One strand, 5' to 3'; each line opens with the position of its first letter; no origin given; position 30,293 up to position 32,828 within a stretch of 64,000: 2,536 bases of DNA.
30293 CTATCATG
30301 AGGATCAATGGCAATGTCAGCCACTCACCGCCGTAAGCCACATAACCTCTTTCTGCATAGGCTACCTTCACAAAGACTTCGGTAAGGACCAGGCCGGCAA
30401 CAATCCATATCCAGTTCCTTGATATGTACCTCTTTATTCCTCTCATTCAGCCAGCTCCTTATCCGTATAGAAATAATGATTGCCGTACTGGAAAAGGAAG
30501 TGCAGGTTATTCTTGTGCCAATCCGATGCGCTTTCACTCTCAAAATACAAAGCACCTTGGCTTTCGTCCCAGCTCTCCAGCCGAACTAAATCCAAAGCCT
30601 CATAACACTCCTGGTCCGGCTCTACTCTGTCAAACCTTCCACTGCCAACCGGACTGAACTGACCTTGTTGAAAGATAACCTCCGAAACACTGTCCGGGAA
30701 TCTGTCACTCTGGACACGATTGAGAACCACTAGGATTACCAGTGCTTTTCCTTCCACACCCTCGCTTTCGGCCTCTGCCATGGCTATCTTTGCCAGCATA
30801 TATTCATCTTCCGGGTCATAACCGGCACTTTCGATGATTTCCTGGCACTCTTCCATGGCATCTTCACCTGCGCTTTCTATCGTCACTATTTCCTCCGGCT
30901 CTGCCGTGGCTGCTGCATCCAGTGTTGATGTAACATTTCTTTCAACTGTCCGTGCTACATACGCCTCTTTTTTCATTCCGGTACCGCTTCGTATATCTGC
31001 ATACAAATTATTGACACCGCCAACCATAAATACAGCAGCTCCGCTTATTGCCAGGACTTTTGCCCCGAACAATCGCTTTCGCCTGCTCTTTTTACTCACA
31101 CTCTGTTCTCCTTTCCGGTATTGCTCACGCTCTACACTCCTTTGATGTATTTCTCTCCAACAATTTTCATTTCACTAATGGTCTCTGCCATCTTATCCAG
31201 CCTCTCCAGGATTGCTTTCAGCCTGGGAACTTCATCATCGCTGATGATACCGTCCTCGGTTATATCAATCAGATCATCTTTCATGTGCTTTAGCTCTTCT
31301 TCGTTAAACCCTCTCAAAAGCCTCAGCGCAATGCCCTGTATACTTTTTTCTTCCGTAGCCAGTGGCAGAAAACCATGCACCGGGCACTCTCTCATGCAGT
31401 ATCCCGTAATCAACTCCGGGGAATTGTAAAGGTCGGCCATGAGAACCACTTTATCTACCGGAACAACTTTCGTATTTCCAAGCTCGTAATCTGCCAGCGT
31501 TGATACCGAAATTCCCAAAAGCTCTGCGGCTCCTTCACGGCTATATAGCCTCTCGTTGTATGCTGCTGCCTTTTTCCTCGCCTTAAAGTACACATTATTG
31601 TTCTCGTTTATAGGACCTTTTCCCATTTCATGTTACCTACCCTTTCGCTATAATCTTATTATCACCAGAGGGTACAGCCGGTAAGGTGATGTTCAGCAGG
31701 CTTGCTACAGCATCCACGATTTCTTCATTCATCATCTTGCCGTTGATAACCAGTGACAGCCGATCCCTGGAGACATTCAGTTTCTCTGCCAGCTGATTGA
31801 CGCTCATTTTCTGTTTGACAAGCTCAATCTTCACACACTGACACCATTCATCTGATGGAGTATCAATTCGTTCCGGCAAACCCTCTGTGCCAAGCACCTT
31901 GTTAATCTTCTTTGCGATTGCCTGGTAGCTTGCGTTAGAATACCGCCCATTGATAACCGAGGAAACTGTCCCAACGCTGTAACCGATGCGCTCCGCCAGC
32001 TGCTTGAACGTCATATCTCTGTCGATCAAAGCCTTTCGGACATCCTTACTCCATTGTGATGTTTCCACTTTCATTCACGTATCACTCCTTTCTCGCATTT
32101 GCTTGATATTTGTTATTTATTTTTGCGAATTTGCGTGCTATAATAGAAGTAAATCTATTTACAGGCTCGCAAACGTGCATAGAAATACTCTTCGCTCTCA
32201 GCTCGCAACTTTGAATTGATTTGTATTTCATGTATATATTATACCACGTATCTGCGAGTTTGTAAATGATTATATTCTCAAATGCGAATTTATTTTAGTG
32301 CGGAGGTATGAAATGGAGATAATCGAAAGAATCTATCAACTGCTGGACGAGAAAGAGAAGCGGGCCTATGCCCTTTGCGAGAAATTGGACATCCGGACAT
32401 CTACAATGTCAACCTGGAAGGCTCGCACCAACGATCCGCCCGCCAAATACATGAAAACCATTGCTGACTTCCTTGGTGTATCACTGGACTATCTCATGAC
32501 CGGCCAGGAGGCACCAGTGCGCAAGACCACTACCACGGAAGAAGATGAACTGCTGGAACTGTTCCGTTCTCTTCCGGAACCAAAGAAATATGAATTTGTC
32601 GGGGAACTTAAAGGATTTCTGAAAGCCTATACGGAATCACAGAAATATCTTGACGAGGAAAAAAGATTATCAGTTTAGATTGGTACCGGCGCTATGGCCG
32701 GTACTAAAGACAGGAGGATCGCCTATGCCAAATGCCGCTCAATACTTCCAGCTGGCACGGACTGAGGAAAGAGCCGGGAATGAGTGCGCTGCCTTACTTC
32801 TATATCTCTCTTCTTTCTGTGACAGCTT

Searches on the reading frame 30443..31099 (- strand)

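Call 26: search_protein_families(library=pfam, proteins=[window:30443-31099:-], max_evalue=0.01)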
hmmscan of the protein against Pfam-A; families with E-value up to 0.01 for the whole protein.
window:30443-31099:- (218 aa): 1 family
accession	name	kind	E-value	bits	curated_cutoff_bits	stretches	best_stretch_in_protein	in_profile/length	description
PF07486.17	Hydrolase_2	-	1.7e-23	83.6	27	1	113-211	2-100/100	Cell Wall Hydrolase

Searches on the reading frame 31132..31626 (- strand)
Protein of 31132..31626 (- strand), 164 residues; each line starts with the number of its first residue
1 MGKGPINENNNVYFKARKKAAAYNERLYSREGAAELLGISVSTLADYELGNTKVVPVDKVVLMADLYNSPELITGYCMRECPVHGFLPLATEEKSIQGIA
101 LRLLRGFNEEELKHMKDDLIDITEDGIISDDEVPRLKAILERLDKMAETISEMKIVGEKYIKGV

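Call 26: search_protein_families(library=pfam, proteins=[window:31132-31626:-], max_evalue=0.01)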
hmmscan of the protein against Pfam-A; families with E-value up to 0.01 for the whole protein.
window:31132-31626:- (164 aa): 3 families
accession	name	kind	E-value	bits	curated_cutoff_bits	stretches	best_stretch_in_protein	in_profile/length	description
PF01381.28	HTH_3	-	4.2e-06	27.1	23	1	24-70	6-51/55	Helix-turn-helix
PF13560.12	HTH_31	-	9e-06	26.4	27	1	28-70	15-57/64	Helix-turn-helix domain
PF16677.11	GP3_package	-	0.0087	16.6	29.4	0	9-55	15-62/105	DNA-packaging protein gp3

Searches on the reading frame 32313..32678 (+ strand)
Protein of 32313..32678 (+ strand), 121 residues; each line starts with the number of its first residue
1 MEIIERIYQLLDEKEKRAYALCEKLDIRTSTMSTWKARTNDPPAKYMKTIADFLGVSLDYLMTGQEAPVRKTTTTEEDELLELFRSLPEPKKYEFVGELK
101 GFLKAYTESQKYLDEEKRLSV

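Call 26: search_protein_families(library=pfam, proteins=[window:32313-32678:+], max_evalue=0.01)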
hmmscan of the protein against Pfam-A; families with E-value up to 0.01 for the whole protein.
window:32313-32678:+ (121 aa): 4 families
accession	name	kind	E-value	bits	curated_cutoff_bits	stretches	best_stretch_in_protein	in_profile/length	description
PF07022.19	Phage_CI_repr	-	4.6e-11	43.3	22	1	3-67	2-63/65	Bacteriophage CI repressor helix-turn-helix domain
PF13443.12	HTH_26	-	0.00012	22.7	22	1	7-59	2-55/63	Cro/C1-type HTH DNA-binding domain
PF12844.13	HTH_19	-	0.00034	20.9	30.2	1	5-64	2-61/64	Helix-turn-helix domain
PF01381.28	HTH_3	-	0.0016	18.9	23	1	7-61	1-55/55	Helix-turn-helix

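Call 27: search_protein_families(library=phrogs, proteins=[window:32313-32678:+], max_evalue=0.001)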
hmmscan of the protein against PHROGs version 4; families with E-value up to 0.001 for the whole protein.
window:32313-32678:+ (121 aa): 7 families
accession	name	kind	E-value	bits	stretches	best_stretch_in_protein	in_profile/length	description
phrog_4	-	transcription regulation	1e-12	48.8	1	1-86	135-205/400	transcriptional repressor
phrog_8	-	transcription regulation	4.3e-12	47.2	1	1-106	160-256/346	transcriptional regulator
phrog_2967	-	transcription regulation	5.2e-11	43.5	1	2-69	10-77/225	transcriptional regulator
phrog_3037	-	transcription regulation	1.8e-08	35.4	1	3-78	18-91/189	transcriptional repressor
phrog_2328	-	transcription regulation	9.6e-07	29.6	1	4-70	17-80/128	transcriptional repressor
phrog_1994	-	DNA, RNA and nucleotide metabolism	0.00012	23.1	1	5-66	2-63/170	DNA binding protein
phrog_6378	-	unknown function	0.00062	20.8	1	2-100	8-105/131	-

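Call 63: search_solved_structures(query=window:32313-32678:+, max_evalue=1)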
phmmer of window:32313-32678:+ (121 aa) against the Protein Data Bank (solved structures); distinct sequences matched with E-value up to 1: 8.
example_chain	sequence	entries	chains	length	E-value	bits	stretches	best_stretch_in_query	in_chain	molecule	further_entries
3omt_A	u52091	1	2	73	0.11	16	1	3-62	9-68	uncharacterized protein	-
3bs3_A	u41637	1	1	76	0.23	15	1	3-64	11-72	Putative DNA-binding protein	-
7t8i_A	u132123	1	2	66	0.46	14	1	14-62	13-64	Phage element (ICEBs1)transcriptional regulator (Xre family)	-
4fxe_A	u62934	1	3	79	0.55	13.8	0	36-91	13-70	Antitoxin RelB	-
9sf2_A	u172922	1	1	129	0.62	13.6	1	13-79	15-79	Transcriptional regulator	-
1dvc_A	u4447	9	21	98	0.66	13.5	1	2-71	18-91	STEFIN A | Cystatin A | Cystatin-A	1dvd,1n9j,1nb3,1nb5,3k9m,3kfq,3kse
1gd4_A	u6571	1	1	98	0.68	13.5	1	2-71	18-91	CYSTATIN A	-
1cyu_A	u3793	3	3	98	0.94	13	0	2-71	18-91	CYSTATIN A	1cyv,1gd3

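Call 65: find_related_loci(query=window:32313-32678:+, collection=viral_contigs, flank=6000)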
Query window:32313-32678:+ (121 aa) in viral_contigs; peptide patterns used: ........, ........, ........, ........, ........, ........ (x = any residue, [..] = any of these).
73 stretches matched a pattern; 52 encode a relative of the query (tblastn E <= 1e-3); 52 distinct loci.
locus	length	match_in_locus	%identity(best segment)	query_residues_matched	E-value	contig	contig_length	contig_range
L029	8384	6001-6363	93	1-121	1e-72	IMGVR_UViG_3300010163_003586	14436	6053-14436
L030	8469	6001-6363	93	1-121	1e-72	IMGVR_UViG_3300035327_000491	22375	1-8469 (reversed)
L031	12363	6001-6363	93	1-121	4e-72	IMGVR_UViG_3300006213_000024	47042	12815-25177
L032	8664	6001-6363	86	1-121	1e-67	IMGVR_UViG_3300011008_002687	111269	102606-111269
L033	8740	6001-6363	84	1-121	3e-66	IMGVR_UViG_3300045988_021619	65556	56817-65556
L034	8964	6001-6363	84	1-121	2e-66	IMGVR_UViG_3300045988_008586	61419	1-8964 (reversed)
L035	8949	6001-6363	74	1-121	2e-58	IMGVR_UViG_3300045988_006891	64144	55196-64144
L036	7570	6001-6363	74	1-121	2e-58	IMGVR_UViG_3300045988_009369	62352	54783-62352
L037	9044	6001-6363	74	1-121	5e-58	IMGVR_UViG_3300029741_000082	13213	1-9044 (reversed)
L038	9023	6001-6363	74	1-121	5e-58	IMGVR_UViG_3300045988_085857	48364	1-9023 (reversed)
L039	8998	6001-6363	74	1-121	6e-58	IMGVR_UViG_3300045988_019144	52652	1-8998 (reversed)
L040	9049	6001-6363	73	1-121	3e-57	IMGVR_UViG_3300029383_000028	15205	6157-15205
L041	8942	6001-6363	73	1-121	2e-57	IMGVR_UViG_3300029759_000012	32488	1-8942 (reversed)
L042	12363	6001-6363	73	1-121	2e-57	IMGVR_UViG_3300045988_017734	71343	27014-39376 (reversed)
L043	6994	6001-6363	73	1-121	3e-57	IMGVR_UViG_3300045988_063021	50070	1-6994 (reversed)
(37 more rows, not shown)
